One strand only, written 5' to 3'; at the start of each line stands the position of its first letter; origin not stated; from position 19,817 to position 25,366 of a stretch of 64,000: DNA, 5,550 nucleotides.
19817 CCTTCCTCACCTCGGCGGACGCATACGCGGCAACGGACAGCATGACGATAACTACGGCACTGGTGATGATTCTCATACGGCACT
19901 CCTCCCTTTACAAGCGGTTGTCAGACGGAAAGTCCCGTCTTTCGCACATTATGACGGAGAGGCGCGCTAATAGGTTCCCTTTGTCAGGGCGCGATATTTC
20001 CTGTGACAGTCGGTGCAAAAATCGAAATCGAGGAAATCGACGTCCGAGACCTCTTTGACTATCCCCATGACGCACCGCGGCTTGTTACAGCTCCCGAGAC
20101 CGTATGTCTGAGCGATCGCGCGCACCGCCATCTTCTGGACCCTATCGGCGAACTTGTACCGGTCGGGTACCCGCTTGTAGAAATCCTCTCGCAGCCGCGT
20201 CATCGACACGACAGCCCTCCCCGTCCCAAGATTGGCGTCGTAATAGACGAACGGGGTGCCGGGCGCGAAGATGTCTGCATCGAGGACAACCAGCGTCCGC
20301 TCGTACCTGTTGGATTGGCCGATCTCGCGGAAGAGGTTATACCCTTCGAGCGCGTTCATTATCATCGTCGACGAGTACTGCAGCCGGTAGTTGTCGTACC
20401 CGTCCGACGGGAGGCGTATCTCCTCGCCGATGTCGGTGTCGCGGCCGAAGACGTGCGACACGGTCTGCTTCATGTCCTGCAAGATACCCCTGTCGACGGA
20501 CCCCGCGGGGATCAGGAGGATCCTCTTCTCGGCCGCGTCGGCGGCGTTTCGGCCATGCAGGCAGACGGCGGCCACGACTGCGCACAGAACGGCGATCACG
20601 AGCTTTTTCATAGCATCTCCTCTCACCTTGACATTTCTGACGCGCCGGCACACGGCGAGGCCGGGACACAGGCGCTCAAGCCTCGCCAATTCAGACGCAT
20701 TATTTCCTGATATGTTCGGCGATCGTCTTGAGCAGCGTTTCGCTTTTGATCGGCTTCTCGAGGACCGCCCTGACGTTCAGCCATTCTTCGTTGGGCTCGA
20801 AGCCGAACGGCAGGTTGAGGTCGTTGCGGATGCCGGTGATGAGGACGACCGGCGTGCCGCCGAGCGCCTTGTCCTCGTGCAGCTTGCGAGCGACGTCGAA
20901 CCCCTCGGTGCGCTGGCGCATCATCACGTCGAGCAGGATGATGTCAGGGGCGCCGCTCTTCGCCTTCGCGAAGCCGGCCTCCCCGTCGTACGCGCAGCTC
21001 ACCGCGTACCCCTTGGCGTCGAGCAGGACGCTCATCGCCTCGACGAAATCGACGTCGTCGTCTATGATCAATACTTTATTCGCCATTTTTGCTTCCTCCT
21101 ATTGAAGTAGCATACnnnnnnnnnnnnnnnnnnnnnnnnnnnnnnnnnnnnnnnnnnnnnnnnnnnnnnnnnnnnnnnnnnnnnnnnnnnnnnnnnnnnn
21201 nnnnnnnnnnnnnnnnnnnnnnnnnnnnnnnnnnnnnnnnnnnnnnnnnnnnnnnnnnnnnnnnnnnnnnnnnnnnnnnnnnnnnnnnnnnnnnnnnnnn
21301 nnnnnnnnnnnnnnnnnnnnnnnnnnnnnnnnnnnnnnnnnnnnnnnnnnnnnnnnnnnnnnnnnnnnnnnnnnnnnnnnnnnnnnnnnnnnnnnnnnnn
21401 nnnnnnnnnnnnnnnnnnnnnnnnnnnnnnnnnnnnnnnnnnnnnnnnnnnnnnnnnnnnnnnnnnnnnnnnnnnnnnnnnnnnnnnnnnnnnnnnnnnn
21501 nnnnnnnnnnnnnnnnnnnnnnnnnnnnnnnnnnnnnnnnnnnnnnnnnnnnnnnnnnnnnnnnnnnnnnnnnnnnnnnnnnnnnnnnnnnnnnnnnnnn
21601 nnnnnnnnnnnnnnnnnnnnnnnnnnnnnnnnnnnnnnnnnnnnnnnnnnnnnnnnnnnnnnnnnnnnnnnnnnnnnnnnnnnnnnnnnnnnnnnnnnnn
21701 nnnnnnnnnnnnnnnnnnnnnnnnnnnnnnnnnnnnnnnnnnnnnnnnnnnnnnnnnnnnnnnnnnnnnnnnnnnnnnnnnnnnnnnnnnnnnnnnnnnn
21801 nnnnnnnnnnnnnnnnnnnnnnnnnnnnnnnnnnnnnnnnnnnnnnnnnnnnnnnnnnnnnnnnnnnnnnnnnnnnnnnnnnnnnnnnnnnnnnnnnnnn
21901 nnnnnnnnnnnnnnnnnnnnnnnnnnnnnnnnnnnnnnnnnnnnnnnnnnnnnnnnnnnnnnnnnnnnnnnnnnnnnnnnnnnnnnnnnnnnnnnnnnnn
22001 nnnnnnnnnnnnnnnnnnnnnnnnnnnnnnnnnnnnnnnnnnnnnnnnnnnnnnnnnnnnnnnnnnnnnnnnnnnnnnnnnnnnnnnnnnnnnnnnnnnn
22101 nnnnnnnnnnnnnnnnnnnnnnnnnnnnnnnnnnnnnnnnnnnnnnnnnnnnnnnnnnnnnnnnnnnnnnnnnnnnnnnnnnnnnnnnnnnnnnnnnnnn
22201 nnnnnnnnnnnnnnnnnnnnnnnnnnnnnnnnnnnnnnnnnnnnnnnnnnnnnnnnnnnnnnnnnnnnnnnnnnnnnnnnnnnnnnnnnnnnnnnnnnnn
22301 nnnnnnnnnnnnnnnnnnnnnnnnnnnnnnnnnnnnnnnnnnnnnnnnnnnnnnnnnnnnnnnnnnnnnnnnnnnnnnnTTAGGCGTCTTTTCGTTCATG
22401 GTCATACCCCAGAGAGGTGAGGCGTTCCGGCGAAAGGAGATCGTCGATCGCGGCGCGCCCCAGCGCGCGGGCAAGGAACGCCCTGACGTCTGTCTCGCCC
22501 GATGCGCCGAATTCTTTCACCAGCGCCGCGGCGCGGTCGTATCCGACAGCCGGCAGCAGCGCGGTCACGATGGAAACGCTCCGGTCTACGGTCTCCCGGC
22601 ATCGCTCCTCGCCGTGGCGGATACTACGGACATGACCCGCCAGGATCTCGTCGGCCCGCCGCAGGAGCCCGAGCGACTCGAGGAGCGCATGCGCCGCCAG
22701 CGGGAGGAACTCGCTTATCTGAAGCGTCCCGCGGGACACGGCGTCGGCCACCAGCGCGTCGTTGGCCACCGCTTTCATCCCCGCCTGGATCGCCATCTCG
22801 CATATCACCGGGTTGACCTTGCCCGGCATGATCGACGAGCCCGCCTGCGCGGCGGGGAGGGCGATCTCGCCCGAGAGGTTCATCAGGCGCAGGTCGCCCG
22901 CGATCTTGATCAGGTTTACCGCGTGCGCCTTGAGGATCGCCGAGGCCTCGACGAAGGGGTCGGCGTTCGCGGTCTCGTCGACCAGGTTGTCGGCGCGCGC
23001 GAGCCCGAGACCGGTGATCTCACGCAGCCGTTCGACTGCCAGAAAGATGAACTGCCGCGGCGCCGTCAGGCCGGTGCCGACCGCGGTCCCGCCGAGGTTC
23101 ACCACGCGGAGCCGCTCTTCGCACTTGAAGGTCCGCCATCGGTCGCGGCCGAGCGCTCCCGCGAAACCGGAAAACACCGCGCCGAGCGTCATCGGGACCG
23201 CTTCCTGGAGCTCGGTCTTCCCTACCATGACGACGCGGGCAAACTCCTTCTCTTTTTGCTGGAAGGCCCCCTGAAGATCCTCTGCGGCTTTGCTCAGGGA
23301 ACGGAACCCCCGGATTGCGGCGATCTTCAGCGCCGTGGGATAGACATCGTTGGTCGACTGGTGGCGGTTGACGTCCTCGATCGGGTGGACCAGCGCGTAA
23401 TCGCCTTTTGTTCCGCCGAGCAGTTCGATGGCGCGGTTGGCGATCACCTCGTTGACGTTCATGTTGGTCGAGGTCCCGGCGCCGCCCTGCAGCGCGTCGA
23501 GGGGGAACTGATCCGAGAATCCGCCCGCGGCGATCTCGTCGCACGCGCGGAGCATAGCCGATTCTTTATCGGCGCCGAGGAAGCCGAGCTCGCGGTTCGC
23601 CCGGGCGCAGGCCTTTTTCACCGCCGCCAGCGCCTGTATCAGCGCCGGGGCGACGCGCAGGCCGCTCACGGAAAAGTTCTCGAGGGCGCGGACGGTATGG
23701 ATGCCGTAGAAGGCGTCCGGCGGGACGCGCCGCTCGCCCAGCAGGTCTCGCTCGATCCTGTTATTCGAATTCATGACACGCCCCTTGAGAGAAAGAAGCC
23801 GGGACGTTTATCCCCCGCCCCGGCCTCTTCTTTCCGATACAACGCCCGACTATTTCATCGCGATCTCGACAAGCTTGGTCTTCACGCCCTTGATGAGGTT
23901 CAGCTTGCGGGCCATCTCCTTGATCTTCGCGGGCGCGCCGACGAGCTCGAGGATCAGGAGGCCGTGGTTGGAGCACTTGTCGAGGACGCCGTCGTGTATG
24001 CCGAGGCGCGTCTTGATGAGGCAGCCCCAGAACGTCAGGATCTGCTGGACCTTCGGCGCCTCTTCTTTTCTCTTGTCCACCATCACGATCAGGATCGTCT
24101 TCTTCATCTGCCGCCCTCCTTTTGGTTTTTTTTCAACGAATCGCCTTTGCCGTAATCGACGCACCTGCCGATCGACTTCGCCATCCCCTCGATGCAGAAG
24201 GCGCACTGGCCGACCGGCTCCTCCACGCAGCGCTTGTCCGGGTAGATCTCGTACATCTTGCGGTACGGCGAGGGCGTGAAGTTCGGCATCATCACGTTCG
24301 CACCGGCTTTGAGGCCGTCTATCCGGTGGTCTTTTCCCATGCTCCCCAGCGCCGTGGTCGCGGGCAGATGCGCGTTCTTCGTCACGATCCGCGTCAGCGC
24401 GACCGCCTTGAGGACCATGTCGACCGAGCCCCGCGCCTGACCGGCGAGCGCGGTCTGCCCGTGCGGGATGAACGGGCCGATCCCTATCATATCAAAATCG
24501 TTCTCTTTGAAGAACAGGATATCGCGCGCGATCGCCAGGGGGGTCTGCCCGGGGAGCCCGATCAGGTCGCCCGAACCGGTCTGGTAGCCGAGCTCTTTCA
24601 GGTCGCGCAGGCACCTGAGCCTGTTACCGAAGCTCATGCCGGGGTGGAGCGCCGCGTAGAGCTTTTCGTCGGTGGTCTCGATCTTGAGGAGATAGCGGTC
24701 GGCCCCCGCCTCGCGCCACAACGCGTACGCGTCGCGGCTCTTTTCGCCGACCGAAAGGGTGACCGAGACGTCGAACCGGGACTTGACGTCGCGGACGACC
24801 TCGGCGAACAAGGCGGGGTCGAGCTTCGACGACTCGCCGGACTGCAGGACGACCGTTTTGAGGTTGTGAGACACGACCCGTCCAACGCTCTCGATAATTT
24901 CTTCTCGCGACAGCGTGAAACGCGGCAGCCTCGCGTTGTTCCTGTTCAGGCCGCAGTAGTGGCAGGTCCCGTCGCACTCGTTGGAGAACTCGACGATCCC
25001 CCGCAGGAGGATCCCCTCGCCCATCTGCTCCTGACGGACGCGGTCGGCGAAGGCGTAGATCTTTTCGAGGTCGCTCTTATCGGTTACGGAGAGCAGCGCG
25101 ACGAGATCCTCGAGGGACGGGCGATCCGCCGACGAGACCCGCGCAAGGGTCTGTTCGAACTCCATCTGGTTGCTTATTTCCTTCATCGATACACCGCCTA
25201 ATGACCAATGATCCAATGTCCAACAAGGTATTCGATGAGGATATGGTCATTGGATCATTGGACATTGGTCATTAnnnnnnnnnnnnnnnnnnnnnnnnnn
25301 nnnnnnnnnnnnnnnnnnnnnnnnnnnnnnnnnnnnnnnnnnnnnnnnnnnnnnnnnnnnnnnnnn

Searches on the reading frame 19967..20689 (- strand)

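Call 35: search_protein_families(library=pfam, proteins=[window:19967-20689:-], max_evalue=0.0001)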
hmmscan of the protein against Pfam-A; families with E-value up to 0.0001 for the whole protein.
window:19967-20689:- (240 aa): 1 family
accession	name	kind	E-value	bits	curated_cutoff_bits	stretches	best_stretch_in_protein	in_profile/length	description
PF07998.17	Peptidase_M54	-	5.8e-13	49.7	24.4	1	131-231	96-191/194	Peptidase family M54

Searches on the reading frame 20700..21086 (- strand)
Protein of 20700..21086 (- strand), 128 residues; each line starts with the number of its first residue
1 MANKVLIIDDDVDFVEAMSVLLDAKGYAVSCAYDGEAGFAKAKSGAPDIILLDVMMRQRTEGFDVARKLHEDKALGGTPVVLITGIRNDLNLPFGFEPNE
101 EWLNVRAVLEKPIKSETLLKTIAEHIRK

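Call 35: search_protein_families(library=pfam, proteins=[window:20700-21086:-], max_evalue=0.0001)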
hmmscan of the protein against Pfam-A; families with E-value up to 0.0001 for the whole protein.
window:20700-21086:- (128 aa): 1 family
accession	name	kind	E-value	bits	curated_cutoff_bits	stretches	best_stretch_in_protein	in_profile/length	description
PF00072.30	Response_reg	-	2.4e-16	60.3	30.2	1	5-122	1-110/111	Response regulator receiver domain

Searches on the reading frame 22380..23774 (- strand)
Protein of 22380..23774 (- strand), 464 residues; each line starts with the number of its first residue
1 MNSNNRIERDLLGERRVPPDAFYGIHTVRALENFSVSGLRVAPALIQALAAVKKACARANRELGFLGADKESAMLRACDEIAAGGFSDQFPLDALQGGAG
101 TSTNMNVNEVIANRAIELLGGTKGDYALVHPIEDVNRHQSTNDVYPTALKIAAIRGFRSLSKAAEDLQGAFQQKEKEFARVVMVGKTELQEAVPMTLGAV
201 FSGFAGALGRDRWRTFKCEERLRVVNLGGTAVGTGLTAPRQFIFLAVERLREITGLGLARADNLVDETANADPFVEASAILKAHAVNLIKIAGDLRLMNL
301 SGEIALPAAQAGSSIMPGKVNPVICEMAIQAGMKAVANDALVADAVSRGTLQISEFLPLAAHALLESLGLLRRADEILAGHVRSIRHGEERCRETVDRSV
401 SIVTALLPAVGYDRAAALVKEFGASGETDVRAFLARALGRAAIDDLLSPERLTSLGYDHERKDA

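Call 36: search_protein_families(library=pfam, proteins=[window:22380-23774:-], max_evalue=0.0001)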
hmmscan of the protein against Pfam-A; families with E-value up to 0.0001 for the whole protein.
window:22380-23774:- (464 aa): 2 families
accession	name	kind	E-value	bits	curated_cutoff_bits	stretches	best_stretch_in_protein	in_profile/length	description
PF00206.25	Lyase_1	-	1.5e-76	258.2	27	1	13-334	1-309/312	Lyase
PF10415.14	FumaraseC_C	-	1.5e-08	35.3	32.5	1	402-453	1-53/54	Fumarase C C-terminus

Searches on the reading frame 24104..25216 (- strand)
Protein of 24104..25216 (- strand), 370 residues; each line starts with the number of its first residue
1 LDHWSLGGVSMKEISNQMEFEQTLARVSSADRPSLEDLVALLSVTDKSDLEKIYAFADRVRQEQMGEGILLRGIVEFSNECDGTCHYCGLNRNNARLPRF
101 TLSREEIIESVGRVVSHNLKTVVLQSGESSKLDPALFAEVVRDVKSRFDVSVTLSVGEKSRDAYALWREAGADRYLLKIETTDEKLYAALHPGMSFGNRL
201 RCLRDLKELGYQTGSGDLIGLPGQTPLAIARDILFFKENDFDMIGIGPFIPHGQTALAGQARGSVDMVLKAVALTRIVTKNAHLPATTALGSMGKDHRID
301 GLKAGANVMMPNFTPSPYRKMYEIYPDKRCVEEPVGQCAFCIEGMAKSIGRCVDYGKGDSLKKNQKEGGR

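Call 36: search_protein_families(library=pfam, proteins=[window:24104-25216:-], max_evalue=0.0001)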
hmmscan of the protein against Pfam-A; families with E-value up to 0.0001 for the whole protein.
window:24104-25216:- (370 aa): 1 family
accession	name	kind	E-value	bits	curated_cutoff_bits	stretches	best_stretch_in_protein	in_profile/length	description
PF04055.27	Radical_SAM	-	5.3e-17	62.9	29.5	1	75-226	1-156/166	Radical SAM superfamily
